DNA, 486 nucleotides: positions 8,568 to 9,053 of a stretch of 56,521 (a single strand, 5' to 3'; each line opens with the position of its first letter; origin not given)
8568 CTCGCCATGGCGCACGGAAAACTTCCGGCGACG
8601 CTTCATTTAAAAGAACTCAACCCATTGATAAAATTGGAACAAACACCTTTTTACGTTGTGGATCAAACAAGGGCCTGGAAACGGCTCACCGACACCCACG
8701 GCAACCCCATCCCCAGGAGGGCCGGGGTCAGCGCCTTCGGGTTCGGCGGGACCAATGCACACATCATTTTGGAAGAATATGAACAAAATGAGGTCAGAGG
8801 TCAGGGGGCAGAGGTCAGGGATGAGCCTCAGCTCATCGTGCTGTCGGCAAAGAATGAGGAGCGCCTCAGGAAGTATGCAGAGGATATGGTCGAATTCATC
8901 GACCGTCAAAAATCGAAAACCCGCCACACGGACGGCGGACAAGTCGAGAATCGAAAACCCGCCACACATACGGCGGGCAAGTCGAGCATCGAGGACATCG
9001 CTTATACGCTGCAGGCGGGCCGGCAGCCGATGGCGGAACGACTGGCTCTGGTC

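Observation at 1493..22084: Every KS is followed by a tandem array of G(G/T)TCAG(G/A) heptanucleotides: a DNA-level repeat inside the coding sequence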

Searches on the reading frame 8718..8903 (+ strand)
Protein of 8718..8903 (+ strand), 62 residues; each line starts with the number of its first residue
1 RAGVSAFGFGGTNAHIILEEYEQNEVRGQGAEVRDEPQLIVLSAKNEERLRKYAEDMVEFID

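Call 48: find_homologous_proteins(query=A3, max_evalue=0.001)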
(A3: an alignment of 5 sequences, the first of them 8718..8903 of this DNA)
Query A3 (5 sequences) (62 aa, profile of the alignment): 116 proteins with E <= 0.001 among 534 candidates.
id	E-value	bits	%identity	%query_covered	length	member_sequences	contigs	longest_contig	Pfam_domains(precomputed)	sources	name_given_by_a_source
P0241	4.8e-18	83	56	98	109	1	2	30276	PF16197.12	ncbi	-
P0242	1.3e-17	81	55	98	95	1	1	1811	PF16197.12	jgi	jgi:Polyketide synthase modules and related proteins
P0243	1.1e-14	72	52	98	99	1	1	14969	PF16197.12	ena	-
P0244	2.1e-14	71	50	90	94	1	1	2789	PF16197.12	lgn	-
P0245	1.5e-13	68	49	98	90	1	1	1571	PF16197.12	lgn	-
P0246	2.4e-13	68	44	100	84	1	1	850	PF16197.12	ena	-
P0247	1.3e-12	65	52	92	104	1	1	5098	PF16197.12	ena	-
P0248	1.4e-12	65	52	98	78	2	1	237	PF16197.12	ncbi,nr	ncbi:hypothetical protein NL462_27620, partial [Klebsiella pneumoniae]|nr:hypothetical protein [Kleb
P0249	5.0e-12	63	53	92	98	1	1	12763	PF16197.12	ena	-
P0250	6.6e-12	63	50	77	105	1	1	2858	PF16197.12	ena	-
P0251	8.6e-12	63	48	97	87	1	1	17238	PF16197.12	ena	-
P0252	8.7e-12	63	55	87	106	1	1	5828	PF16197.12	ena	-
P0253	2.0e-10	58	48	98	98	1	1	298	PF16197.12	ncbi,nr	ncbi:hypothetical protein G3M58_70790, partial [Streptomyces sp. SID7499]|nr:hypothetical protein [S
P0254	2.5e-10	58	53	73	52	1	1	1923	PF16197.12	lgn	-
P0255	3.4e-10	58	43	100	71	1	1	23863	PF22621.3,PF16197.12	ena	-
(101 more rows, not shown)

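Call 53: search_protein_representatives(alignment_id=A3)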
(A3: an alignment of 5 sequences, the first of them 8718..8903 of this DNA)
Query: 5 sequences, 62 profile positions. Proteins with E-value up to 0.001 (for the whole library): 16121; up to 1e-10: 4246; up to 1e-30: 894. The best 150 are listed.
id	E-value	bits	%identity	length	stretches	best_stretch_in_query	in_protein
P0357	1.4e-107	367.9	-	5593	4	1-62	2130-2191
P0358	6.1e-87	301.8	-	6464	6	2-61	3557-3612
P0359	3.4e-84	293.0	-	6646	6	1-62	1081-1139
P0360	3.9e-81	283.2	-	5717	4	1-61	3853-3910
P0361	6.9e-80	279.2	-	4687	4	1-62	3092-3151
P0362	1.3e-79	278.3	-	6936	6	1-61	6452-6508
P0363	9.6e-79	275.5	-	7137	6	1-62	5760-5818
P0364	5.8e-78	273.0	-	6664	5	1-61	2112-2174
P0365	2.4e-76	267.9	-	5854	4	1-61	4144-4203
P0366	2.8e-76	267.6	-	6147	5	1-62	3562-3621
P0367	1.4e-75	265.4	-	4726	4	1-62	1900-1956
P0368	1.2e-74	262.4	-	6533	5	1-61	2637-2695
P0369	6.0e-74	260.2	-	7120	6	1-62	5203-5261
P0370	1.0e-73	259.4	-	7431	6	2-62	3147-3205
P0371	3.1e-73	257.9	-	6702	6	1-61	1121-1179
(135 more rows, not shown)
